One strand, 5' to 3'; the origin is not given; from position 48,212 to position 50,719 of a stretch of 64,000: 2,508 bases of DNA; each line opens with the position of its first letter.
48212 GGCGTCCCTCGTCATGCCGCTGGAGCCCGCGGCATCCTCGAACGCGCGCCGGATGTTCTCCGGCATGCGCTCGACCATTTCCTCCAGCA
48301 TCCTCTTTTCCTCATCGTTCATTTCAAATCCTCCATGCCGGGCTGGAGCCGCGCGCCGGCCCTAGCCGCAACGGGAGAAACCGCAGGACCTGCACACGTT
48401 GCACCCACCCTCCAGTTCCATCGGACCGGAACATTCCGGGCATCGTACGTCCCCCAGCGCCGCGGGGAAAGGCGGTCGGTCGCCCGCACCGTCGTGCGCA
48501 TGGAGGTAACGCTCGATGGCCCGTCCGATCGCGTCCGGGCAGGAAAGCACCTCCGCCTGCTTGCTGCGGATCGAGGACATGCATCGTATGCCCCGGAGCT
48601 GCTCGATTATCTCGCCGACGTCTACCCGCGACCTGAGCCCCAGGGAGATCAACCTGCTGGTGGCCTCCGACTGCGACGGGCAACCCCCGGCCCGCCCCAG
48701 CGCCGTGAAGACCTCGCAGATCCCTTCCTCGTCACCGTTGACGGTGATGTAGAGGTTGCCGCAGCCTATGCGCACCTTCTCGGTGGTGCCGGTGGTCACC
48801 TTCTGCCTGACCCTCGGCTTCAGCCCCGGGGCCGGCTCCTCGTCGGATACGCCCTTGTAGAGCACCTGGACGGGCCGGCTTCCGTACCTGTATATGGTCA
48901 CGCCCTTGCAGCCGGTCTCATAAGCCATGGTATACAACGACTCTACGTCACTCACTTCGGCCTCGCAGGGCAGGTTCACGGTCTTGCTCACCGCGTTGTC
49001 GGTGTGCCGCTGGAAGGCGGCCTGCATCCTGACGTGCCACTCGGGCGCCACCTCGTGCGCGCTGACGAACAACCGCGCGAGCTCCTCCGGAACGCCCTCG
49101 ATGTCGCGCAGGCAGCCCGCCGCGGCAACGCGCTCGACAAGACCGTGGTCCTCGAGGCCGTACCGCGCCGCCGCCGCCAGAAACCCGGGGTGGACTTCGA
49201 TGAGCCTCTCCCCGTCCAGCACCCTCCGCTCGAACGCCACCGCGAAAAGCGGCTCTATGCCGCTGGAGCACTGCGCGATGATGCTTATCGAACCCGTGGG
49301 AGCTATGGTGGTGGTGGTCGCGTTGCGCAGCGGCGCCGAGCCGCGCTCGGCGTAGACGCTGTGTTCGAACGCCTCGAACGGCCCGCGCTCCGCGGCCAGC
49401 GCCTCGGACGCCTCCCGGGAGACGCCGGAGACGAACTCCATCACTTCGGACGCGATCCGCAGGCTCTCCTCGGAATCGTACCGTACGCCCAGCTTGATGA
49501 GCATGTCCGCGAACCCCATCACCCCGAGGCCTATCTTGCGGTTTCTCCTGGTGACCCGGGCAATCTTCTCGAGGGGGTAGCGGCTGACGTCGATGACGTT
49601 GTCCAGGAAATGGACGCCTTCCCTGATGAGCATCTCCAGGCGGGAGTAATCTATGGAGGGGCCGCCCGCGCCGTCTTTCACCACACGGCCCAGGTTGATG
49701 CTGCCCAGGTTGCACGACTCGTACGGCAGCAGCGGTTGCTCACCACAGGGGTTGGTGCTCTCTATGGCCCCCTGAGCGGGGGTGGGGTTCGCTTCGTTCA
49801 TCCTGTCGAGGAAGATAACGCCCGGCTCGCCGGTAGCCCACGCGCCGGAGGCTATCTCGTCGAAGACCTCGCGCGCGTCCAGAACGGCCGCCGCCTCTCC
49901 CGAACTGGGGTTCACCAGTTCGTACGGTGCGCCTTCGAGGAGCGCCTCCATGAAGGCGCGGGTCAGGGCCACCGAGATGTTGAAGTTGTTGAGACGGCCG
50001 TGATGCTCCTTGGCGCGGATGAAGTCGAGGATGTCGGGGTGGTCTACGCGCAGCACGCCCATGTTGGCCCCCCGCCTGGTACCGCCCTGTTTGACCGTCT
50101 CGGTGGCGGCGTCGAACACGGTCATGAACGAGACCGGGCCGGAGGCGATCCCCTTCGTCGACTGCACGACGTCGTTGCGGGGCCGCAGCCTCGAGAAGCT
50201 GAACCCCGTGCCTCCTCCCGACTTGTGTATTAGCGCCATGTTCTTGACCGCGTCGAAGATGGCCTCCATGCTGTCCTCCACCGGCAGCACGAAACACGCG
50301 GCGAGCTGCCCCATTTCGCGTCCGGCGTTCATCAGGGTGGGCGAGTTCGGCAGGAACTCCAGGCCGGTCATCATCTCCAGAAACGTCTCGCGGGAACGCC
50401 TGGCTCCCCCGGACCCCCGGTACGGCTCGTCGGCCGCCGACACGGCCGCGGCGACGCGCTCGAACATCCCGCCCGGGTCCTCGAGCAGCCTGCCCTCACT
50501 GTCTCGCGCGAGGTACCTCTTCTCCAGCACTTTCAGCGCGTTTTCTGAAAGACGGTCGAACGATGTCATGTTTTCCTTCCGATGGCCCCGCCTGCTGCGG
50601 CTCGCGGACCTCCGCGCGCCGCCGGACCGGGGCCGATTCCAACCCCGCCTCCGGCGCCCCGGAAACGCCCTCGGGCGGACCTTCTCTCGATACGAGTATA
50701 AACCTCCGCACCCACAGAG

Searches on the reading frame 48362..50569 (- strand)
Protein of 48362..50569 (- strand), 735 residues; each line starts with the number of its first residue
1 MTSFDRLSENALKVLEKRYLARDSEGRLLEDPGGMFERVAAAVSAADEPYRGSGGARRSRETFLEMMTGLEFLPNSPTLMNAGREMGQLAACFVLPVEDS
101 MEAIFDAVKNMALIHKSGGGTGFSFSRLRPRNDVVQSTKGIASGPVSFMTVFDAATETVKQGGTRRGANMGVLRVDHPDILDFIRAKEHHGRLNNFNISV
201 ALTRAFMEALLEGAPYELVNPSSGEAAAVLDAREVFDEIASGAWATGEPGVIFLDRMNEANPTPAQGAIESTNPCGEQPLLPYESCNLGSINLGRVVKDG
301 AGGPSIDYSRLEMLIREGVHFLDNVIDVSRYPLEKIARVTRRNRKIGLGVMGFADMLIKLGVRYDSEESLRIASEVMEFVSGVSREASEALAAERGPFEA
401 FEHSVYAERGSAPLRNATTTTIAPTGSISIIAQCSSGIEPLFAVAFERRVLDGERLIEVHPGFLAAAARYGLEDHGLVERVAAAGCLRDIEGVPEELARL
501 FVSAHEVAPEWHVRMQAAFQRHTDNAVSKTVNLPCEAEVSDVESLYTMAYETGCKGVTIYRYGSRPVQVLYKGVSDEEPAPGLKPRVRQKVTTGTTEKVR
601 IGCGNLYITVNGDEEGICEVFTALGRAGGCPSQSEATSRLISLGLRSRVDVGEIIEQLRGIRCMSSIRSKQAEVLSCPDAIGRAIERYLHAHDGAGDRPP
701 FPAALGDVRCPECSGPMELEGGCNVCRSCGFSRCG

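Call 3: search_protein_families(library=pfam, proteins=[window:48362-50569:-], max_evalue=0.01)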
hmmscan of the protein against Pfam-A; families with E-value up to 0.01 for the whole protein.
window:48362-50569:- (735 aa): 3 families
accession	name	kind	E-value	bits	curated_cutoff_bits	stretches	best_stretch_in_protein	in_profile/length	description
PF02867.20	Ribonuc_red_lgC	-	2.6e-134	449.2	23.9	2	90-408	1-346/523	Ribonucleotide reductase, barrel domain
PF00317.26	Ribonuc_red_lgN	-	1.2e-22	80.1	28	1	6-87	2-77/77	Ribonucleotide reductase, all-alpha domain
PF12637.14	TSCPD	-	5.8e-22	78.2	22.8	1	597-689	5-88/88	TSCPD domain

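Call 4: search_protein_families(library=ncbifam, proteins=[window:48362-50569:-], max_evalue=0.01)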
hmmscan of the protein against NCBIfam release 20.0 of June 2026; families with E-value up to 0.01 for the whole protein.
window:48362-50569:- (735 aa): 22 families
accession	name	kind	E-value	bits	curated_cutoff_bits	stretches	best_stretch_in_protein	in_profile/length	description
NF006417.0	PRK08665.1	equivalog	0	1107.5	961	1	6-735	11-759/759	vitamin B12-dependent ribonucleotide reductase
NF005010.0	PRK06406.1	subfamily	1.3e-228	761.1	1125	2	58-577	218-732/771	vitamin B12-dependent ribonucleotide reductase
TIGR02504.1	NrdJ_Z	equivalog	2.1e-212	707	399.95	1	12-570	2-606/606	adenosylcobalamin-dependent ribonucleoside-diphosphate reductase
NF006207.0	PRK08332.1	equivalog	1.5e-130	436.8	2400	5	121-275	701-860/1684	vitamin B12-dependent ribonucleotide reductase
NF005122.0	PRK06556.1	equivalog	6.6e-106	355.1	859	3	194-403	286-492/960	vitamin B12-dependent ribonucleotide reductase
TIGR02506.1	NrdE_NrdA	equivalog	7.9e-100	335.1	341.05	2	10-408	2-429/616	ribonucleoside-diphosphate reductase subunit alpha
NF005401.0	PRK06948.1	subfamily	9e-95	318.5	906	1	34-568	35-588/604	ribonucleotide reductase-like protein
NF005991.0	PRK08115.1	equivalog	1e-84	285.1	854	3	230-402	433-604/858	vitamin B12-dependent ribonucleotide reductase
NF006577.0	PRK09102.1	equivalog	5.8e-77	259.3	620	1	5-567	23-572/604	ribonucleoside-diphosphate reductase subunit alpha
NF005101.0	PRK06539.1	equivalog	3.5e-76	256.9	988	3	230-408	396-574/822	ribonucleoside-diphosphate reductase subunit alpha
NF005544.0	PRK07207.1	equivalog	7.5e-75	252.4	965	3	230-407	543-721/965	ribonucleoside-diphosphate reductase subunit alpha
NF005736.0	PRK07562.1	equivalog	7.3e-69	232.5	1737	4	195-403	396-602/1222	vitamin B12-dependent ribonucleotide reductase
NF006665.0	PRK09209.1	equivalog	8.9e-58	196.2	1057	2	9-222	158-371/761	ribonucleoside-diphosphate reductase subunit alpha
NF009029.0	PRK12365.1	equivalog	7.5e-57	193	1350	3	230-413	626-808/1046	ribonucleoside-diphosphate reductase subunit alpha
NF006279.0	PRK08447.1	equivalog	6.1e-56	190.3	1082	2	12-222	142-350/789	ribonucleoside-diphosphate reductase subunit alpha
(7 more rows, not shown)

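Call 69: list_cluster_members(proteins=[P0001, P0038, window:48362-50569:-, P0115])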
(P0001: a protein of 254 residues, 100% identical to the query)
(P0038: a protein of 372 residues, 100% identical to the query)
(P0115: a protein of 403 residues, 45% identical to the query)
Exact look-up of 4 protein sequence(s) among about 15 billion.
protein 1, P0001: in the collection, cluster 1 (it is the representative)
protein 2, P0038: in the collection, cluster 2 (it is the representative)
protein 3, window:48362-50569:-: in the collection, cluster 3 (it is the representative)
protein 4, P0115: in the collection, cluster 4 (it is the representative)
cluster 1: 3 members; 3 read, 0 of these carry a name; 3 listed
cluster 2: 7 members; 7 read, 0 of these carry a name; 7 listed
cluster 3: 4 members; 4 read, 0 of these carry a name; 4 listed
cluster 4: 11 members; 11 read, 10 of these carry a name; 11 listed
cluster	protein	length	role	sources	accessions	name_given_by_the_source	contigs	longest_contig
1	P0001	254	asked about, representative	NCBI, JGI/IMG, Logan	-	-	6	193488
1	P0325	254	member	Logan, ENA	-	-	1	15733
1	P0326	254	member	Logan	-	-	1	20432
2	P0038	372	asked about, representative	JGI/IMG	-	-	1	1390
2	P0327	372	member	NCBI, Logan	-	-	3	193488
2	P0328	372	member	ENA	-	-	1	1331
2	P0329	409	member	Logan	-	-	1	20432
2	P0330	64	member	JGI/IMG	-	-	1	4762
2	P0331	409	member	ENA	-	-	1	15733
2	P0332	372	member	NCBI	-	-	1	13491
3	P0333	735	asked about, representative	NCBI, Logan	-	-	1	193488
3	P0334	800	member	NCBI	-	-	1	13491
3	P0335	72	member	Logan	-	-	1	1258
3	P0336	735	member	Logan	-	-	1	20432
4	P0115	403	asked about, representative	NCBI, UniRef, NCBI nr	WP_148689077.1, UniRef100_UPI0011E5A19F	radical SAM protein [Methanopyrus sp. SNP6] | radical SAM protein n=1 Tax=Methanopyrus sp. SNP6 TaxID=1937005 RepID=UPI0011E5A19F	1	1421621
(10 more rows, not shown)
